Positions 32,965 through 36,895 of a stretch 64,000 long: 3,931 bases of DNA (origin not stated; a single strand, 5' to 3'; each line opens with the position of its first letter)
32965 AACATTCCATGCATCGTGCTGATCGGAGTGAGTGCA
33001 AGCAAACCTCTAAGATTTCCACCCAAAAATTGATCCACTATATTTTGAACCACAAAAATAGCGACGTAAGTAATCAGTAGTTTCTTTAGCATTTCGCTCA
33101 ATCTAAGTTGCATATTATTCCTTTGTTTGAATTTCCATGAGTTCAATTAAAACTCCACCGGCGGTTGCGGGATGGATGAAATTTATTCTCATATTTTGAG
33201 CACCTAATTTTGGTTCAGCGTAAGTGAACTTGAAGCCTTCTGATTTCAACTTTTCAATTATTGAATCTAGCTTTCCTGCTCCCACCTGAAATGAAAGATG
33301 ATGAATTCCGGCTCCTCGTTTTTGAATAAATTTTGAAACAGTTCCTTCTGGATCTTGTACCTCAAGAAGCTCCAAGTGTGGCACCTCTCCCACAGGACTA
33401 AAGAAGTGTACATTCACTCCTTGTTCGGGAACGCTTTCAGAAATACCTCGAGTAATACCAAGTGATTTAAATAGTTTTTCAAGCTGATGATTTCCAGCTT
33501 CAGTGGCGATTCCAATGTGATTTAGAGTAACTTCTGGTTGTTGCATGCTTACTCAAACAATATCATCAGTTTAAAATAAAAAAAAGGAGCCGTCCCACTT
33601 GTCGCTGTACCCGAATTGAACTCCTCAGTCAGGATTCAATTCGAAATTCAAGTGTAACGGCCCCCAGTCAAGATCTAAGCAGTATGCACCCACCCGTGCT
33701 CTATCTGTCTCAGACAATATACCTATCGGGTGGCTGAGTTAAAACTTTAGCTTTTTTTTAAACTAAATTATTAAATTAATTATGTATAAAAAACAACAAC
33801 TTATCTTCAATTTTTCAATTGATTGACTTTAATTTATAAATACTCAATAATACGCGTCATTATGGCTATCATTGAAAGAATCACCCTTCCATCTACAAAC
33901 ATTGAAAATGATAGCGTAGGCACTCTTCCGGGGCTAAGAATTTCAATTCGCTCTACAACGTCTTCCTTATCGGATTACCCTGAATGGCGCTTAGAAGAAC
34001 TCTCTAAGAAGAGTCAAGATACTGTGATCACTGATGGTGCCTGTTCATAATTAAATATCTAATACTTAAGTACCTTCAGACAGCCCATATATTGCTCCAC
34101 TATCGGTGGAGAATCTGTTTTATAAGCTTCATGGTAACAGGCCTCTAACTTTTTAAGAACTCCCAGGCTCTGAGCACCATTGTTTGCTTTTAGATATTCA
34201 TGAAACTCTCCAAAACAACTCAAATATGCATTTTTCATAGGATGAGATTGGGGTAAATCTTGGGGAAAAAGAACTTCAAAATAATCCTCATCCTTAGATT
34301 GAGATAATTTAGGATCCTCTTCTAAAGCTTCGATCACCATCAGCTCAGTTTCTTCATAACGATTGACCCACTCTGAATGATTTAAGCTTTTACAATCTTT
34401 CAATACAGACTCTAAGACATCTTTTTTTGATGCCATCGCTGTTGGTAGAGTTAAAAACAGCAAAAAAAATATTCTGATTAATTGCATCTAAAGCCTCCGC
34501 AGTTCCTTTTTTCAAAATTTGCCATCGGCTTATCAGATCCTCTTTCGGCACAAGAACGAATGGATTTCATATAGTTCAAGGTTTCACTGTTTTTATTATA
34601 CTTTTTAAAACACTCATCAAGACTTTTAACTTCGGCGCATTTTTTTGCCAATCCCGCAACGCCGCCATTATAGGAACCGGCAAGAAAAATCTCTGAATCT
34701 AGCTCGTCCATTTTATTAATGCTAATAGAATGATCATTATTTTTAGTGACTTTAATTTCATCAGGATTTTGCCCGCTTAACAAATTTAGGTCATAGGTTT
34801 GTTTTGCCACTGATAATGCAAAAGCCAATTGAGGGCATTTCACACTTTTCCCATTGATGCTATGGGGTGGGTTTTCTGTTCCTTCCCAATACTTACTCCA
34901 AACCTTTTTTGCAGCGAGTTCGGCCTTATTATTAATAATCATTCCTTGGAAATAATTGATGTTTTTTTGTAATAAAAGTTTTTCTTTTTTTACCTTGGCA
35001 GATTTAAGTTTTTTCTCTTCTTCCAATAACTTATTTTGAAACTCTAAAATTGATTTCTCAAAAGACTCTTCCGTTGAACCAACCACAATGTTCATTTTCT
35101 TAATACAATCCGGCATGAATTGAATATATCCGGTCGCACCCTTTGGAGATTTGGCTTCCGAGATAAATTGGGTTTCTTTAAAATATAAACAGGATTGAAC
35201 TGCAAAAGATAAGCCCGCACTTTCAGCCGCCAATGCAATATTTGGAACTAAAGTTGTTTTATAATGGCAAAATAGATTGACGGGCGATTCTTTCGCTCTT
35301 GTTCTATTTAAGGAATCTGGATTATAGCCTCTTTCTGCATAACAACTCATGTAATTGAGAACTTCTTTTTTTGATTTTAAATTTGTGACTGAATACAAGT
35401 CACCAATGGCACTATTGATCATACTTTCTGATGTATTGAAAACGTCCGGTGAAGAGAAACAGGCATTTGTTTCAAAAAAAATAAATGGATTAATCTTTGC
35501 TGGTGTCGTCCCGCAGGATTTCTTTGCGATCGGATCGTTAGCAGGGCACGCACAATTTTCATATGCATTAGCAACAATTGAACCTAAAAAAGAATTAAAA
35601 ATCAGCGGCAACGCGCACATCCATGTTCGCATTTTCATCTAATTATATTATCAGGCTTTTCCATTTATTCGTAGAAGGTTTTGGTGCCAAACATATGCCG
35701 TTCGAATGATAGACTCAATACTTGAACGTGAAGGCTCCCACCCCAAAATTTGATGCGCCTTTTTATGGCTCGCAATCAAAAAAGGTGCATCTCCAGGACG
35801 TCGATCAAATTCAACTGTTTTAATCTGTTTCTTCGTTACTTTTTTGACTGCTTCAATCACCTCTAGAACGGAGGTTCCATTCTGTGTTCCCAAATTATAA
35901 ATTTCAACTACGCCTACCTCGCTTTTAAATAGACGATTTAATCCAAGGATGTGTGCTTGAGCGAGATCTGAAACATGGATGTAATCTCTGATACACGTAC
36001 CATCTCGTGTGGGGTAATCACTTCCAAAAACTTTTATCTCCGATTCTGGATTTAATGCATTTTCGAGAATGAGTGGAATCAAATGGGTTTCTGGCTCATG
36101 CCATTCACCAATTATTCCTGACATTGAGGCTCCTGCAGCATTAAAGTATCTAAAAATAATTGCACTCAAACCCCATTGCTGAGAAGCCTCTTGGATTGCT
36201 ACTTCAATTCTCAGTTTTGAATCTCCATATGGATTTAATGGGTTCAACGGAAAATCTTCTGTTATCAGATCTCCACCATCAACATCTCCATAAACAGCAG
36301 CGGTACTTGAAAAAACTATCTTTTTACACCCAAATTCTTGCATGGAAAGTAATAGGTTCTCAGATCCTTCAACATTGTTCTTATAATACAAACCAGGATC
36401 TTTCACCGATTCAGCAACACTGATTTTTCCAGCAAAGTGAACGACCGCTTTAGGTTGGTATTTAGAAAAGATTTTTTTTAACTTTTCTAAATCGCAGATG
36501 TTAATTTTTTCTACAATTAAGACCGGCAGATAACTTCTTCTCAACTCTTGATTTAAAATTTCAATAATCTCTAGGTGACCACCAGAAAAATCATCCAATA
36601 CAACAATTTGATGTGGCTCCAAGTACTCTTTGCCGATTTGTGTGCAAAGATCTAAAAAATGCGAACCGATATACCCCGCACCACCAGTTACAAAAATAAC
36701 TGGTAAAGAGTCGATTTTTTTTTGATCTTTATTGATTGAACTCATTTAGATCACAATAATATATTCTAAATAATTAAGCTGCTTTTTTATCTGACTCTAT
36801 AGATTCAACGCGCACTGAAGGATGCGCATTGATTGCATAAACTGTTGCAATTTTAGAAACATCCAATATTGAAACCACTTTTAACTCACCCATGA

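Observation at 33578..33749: Unannotated structured RNA behind a near-perfect sigma28 promoter, ending in a terminator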

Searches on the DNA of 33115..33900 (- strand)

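Call 4: search_rna_families(source=window, start=33450, end=33900, threshold=evalue, max_evalue=10, show_alignments=4)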
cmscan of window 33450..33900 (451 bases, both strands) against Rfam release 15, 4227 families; matches with E-value up to 10: 7.
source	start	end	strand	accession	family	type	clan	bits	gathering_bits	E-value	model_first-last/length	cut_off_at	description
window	33821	33893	-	RF01651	ceN69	Gene; snRNA; snoRNA; CD-box;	-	17.2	45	1.3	1-107/107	no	Caenorhabditis snoRNA ceN69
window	33737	33773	-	RF01726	SAM-II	Cis-reg; riboswitch;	-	16.9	44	1.3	1-60/60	no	SAM-II riboswitch aptamer (SAM-II long loop)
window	33542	33580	-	RF00537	snoMe28S-Am2634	Gene; snRNA; snoRNA; CD-box;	-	15.8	50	9.4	1-97/97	no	Small nucleolar RNA Me28S-Am2634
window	33456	33533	-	RF01091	PK-SPCSV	Cis-reg;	-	15.2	36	5.8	1-61/61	no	3'-terminal pseudoknot in SPCSV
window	33647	33826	-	RF01295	SCARNA7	Gene; snRNA; snoRNA; scaRNA;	-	14.9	65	0.14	1-330/330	no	Small Cajal body-specific RNA 7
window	33571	33675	-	RF00649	mir-128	Gene; miRNA;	-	14.4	49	1.8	1-83/83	no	mir-128 microRNA precursor family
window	33687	33802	-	RF02032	GOLLD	Gene;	-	10.7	150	1.6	71-298/416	no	Giant, ornate, lake- and Lactobacillales-derived (GOLLD) RNA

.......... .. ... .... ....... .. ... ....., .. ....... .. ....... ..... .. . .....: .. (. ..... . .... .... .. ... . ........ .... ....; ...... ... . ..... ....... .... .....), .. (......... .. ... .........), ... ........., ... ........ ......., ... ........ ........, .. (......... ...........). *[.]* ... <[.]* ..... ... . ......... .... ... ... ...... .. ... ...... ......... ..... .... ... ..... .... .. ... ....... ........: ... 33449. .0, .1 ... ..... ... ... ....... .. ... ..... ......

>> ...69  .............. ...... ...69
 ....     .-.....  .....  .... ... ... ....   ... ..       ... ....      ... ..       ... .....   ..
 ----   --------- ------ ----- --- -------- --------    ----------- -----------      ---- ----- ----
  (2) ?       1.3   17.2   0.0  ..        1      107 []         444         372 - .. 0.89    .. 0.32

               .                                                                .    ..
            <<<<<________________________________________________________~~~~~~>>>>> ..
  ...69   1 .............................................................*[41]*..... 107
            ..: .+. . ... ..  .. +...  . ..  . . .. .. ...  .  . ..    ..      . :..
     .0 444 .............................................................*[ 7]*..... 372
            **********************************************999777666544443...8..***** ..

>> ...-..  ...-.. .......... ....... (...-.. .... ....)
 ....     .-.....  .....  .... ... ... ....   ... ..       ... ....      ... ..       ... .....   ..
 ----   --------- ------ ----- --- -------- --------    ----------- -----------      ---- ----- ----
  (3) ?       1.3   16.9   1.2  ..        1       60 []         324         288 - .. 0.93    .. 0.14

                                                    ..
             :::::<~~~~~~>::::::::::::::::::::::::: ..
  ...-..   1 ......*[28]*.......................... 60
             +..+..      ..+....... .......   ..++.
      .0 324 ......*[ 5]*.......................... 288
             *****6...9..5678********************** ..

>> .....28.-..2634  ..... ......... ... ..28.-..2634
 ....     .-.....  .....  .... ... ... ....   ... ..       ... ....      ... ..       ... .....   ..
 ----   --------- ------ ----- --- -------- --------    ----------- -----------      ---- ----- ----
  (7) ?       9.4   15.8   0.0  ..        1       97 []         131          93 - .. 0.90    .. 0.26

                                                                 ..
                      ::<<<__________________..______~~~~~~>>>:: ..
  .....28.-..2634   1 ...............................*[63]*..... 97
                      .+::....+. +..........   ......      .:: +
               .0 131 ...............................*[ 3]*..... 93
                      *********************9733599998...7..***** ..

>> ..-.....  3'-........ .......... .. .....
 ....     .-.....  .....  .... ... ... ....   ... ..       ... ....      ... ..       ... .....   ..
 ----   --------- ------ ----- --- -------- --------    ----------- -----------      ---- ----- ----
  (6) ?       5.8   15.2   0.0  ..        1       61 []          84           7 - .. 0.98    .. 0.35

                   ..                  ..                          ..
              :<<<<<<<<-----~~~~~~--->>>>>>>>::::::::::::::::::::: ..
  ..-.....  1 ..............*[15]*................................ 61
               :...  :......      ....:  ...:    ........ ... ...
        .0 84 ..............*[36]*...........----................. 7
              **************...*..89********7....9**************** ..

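Call 40: build_rna_model(alignment_id=A1, structure=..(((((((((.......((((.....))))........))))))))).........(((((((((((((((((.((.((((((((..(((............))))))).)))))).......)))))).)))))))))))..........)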
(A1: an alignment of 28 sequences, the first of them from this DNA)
Model R1 built from alignment A1 (28 sequences, 152 columns); structure: as given.
model positions 141; base pairs 43; branch points 1; effective number of sequences 1.79; information 0.59 bits per position. Calibrated on 0.2 Mb of random sequence (short: E-values are rough).
structure used (alignment columns):
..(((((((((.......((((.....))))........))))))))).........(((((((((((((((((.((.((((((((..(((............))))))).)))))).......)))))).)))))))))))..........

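Call 41: search_with_rna_model(model_id=R1, sources=[window, L001, L002, L003, L004, L005, L006, L007, L008, L009, L010, L011, L012, L013, L014, L015, L016, L017, L018, L019, L020, L021, L022, L023, L024, L025, L026, L027, L028, L029, L030, L031, L032], max_evalue=1, make_alignment=true)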
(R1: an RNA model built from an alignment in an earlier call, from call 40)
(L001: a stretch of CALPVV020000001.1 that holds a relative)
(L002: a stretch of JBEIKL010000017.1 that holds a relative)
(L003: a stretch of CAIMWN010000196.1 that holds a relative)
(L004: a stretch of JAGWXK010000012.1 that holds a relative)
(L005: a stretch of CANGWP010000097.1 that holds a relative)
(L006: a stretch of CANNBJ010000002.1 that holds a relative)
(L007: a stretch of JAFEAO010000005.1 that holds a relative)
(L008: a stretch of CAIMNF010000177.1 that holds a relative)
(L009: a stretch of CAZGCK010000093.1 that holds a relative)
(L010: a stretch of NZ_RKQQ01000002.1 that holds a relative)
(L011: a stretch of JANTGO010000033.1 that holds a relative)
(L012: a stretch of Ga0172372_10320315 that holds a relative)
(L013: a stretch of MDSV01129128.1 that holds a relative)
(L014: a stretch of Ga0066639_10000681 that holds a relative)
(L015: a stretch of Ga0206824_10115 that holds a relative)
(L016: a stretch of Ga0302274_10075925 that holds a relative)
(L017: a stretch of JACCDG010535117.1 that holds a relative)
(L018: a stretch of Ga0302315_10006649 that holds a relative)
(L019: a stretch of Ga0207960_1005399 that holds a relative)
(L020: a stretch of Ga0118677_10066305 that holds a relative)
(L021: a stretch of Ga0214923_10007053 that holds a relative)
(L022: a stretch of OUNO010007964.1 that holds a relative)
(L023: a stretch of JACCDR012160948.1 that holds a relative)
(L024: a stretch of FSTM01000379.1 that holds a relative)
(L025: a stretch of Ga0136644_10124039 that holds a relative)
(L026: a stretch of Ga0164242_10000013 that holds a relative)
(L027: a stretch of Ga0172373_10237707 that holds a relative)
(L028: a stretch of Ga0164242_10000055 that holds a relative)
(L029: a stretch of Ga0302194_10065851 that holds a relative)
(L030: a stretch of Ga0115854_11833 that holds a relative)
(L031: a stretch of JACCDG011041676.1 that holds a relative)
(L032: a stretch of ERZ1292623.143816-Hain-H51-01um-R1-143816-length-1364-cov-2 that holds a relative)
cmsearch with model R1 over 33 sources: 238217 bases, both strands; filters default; matches with E-value up to 1: 30.
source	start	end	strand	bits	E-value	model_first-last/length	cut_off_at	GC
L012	938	1078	+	139.3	1.3e-35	1-141/141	no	0.49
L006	2837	2975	+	135.8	1.1e-34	1-141/141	no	0.52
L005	863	1001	+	135.6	1.3e-34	1-141/141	no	0.52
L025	681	818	+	135.2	1.7e-34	1-141/141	no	0.52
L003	2844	2981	+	132.3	1e-33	1-141/141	no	0.5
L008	1155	1298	+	131.8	1.4e-33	1-141/141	no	0.47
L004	2838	2975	+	131.4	1.8e-33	1-141/141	no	0.53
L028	149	287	-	130.6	3.1e-33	1-141/141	no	0.54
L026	3275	3413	-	129.7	5.2e-33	1-141/141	no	0.53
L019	1246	1387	-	128.1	1.4e-32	1-141/141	no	0.49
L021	3897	4034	+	126.8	3.2e-32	1-141/141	no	0.54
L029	709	853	-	125.9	5.7e-32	1-141/141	no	0.49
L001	2844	2988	+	125.1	9e-32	1-141/141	no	0.51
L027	247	387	-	124.9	1.1e-31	1-141/141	no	0.5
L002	1715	1855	+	124.1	1.7e-31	1-141/141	no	0.52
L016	1731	1874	+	121.8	7.4e-31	1-141/141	no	0.49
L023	1129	1268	-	120.8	1.4e-30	1-141/141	no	0.51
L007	2841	2979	+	116.6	1.9e-29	1-141/141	no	0.53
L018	5503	5637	+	102.6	1.2e-25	1-141/141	no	0.53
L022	1964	2098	+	101.9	1.8e-25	1-141/141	no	0.52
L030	49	181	+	100.7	3.8e-25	1-141/141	no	0.58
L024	4176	4310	-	99.2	9.7e-25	1-141/141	no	0.53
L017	508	639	+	98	2.1e-24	1-141/141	no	0.54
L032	470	602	+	95.2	1.2e-23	1-141/141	no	0.53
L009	2193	2327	+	94.6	1.7e-23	1-141/141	no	0.56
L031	11776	11910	-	94.6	1.7e-23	1-141/141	no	0.56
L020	297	430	+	92.5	6.4e-23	1-141/141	no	0.47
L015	7405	7534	-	84.3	1.1e-20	1-141/141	no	0.55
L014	819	954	-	82.3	3.9e-20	1-141/141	no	0.48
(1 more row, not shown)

Alignment A2: 30 matches aligned to the model, 157 columns, each read 5' to 3' on its own strand. Consensus structure (alignment columns), stored with it:
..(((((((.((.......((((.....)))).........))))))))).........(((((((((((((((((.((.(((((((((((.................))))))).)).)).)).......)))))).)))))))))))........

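Call 68: search_rna_families(sources=[L012, L016, L017, L019, L020, L025, L027, L029, L032, L035, L028, L023], threshold=evalue, max_evalue=10)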
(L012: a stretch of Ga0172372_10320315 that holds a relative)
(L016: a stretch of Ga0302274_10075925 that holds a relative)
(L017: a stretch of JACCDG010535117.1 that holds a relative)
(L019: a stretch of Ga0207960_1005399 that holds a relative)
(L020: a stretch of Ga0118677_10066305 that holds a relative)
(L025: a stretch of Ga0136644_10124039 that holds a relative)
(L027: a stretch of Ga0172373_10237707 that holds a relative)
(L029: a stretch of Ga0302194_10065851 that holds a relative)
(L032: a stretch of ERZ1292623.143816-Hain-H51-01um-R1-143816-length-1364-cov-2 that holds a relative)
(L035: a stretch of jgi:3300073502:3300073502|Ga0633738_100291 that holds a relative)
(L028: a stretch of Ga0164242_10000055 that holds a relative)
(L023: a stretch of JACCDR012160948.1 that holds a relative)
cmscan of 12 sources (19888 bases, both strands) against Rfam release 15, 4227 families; matches with E-value up to 10: 4.
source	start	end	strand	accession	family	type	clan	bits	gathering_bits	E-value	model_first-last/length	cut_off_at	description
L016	167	248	-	RF00005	tRNA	Gene; tRNA;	CL00001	46.1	29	3.6e-07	1-71/71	no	tRNA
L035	405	504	+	RF00649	mir-128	Gene; miRNA;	-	26.6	49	0.012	1-83/83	no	mir-128 microRNA precursor family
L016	1784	1867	+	RF04250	mir-236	Gene; miRNA;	CL00138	24.4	55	0.72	1-76/76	no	mir-236 microRNA precursor family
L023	532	695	-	RF01845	enod40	Gene;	-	15.8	45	7.7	1-263/263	no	Early nodulin 40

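Call 88: search_with_rna_model(model_id=R1, sources=[window, L001, L002, L003, L004, L005, L006, L007, L008, L009, L012, L014, L015, L016, L017, L018, L019, L020, L021, L022, L023, L024, L025, L026, L027, L028, L029, L030, L032, L033, L034, L037, L038, L039, L040], max_evalue=0.001, make_alignment=true)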
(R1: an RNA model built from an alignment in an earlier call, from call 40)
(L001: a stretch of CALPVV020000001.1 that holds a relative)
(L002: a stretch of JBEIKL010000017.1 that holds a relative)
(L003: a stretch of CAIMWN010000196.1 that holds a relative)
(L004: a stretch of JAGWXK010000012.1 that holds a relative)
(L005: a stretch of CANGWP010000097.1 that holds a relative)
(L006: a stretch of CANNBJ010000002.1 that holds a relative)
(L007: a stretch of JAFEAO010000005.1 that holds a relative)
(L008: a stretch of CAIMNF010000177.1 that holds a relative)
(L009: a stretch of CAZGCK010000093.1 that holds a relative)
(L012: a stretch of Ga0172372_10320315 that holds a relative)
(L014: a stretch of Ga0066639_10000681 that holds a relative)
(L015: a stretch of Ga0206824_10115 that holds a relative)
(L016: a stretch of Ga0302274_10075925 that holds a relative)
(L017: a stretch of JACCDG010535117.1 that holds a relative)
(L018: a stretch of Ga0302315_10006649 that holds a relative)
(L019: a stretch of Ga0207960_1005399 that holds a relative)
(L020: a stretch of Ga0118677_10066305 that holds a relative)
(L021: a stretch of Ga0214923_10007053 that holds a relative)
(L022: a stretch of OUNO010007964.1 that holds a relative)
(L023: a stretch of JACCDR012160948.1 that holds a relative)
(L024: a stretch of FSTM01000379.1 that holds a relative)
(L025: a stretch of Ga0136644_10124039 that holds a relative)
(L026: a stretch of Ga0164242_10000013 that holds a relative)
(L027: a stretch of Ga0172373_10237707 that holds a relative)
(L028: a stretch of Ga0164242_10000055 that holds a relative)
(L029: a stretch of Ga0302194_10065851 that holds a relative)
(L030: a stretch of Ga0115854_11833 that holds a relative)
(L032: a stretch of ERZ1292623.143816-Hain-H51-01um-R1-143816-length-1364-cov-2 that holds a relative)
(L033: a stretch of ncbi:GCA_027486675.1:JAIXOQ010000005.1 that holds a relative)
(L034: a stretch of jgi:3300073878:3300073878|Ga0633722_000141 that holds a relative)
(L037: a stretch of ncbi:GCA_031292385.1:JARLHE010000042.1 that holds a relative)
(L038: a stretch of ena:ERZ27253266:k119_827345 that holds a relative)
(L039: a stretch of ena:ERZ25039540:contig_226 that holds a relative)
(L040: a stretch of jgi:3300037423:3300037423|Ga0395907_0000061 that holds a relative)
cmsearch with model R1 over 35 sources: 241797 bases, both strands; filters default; matches with E-value up to 0.001: 35.
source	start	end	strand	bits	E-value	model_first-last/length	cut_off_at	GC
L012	938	1078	+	139.3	1.3e-35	1-141/141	no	0.49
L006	2837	2975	+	135.8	1.2e-34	1-141/141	no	0.52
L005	863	1001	+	135.6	1.3e-34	1-141/141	no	0.52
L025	681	818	+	135.2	1.7e-34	1-141/141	no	0.52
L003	2844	2981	+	132.3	1e-33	1-141/141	no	0.5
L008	1155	1298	+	131.8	1.5e-33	1-141/141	no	0.47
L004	2838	2975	+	131.4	1.8e-33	1-141/141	no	0.53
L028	149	287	-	130.6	3.1e-33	1-141/141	no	0.54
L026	3275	3413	-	129.7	5.2e-33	1-141/141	no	0.53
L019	1246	1387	-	128.1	1.4e-32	1-141/141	no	0.49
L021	3897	4034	+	126.8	3.2e-32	1-141/141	no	0.54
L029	709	853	-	125.9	5.8e-32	1-141/141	no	0.49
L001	2844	2988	+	125.1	9.2e-32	1-141/141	no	0.51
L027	247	387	-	124.9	1.1e-31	1-141/141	no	0.5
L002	1715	1855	+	124.1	1.7e-31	1-141/141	no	0.52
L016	1731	1874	+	121.8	7.5e-31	1-141/141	no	0.49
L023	1129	1268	-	120.8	1.4e-30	1-141/141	no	0.51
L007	2841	2979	+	116.6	1.9e-29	1-141/141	no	0.53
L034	2844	2975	+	103.9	5.2e-26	1-141/141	no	0.52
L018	5503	5637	+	102.6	1.2e-25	1-141/141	no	0.53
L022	1964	2098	+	101.9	1.8e-25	1-141/141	no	0.52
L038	2316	2450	+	101.9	1.8e-25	1-141/141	no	0.52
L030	49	181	+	100.7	3.8e-25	1-141/141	no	0.58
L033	2844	2975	+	100.2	5.4e-25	1-141/141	no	0.53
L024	4176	4310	-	99.2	9.8e-25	1-141/141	no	0.53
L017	508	639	+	98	2.2e-24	1-141/141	no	0.54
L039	2333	2468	+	95.9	7.8e-24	1-141/141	no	0.53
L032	470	602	+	95.2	1.2e-23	1-141/141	no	0.53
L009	2193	2327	+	94.6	1.8e-23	1-141/141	no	0.56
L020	297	430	+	92.5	6.4e-23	1-141/141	no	0.47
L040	2305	2435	+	85.9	4.2e-21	1-141/141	no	0.55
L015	7405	7534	-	84.3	1.1e-20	1-141/141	no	0.55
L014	819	954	-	82.3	4e-20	1-141/141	no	0.48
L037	2347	2477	+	82.1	4.3e-20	1-141/141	no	0.57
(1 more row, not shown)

Alignment A4: 35 matches aligned to the model, 157 columns, each read 5' to 3' on its own strand. Consensus structure (alignment columns), stored with it:
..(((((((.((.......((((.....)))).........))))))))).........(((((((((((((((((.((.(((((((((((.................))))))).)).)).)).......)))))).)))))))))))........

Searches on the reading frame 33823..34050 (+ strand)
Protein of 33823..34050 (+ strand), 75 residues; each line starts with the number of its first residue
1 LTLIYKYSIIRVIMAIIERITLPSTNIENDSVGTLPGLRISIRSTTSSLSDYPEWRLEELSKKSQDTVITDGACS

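Call 9: search_protein_families(library=pfam, proteins=[window:33823-34050:+])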
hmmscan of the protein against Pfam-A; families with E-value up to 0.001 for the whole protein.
window:33823-34050:+ (75 aa): 0 families

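Call 52: search_protein_families(library=ncbifam, proteins=[window:33862-34050:+], max_evalue=0.01)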
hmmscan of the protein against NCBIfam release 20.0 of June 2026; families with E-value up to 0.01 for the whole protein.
window:33862-34050:+ (62 aa): 0 families

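Call 74: find_homologous_proteins(query=window:33862-34050:+, max_evalue=0.001)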
Query window:33862-34050:+ (62 aa): 18 proteins with E <= 0.001 among 18 candidates.
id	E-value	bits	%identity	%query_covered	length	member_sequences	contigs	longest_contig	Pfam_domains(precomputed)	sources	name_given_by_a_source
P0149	5.4e-32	125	100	100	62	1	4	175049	-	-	-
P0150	2.7e-25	104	82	100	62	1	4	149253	-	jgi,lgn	jgi:hypothetical protein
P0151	4.4e-24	100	77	100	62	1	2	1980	-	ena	-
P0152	2.1e-23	98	77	100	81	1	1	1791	-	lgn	-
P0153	5.3e-23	97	74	100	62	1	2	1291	-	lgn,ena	-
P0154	1.2e-22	96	76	100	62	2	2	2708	-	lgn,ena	-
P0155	1.4e-22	95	73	100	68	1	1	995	-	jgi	jgi:hypothetical protein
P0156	1.5e-22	95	71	100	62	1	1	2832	-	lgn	-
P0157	5.6e-22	94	71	100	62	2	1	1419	-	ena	-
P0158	2.8e-19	85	72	100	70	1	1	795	-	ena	-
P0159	3.2e-19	85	69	100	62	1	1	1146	-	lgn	-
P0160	1.2e-18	83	70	100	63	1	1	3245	-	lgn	-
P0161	2.0e-18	82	69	100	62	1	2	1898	-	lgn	-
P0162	4.3e-18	81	65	100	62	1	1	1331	-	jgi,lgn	-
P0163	3.8e-17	78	65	100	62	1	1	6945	-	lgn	-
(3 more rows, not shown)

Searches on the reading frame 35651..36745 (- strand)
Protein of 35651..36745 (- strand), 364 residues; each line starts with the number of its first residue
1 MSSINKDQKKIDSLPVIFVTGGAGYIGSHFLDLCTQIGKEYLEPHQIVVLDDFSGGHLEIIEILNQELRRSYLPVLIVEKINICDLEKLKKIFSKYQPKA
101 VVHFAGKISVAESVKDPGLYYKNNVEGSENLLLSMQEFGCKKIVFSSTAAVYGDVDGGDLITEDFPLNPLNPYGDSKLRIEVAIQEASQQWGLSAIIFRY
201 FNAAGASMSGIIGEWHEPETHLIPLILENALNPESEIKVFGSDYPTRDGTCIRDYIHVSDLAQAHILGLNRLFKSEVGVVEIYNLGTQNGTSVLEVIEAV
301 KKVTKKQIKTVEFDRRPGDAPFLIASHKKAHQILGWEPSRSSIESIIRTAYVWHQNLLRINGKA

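Call 9: search_protein_families(library=pfam, proteins=[window:35651-36745:-])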
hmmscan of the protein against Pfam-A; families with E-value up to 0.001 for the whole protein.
window:35651-36745:- (364 aa): 6 families
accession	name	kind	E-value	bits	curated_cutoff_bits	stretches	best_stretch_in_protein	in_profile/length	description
PF01370.27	Epimerase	-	1.1e-49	169.5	20.9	1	17-286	1-240/240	NAD dependent epimerase/dehydratase family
PF16363.11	GDP_Man_Dehyd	-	4.7e-49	168.1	27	1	18-347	1-329/332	GDP-mannose 4,6 dehydratase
PF02719.21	Polysacc_synt_2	-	8e-14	51.9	20.2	1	17-207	1-175/293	Polysaccharide biosynthesis protein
PF04321.23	RmlD_sub_bind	-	8.7e-14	51.7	27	1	17-191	3-143/287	RmlD substrate binding domain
PF01073.25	3Beta_HSD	-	8.8e-12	45.1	22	1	19-272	2-232/280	3-beta hydroxysteroid dehydrogenase/isomerase family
PF07993.18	NAD_binding_4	-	5.8e-08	32.6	20.1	1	99-216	90-220/258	Male sterility protein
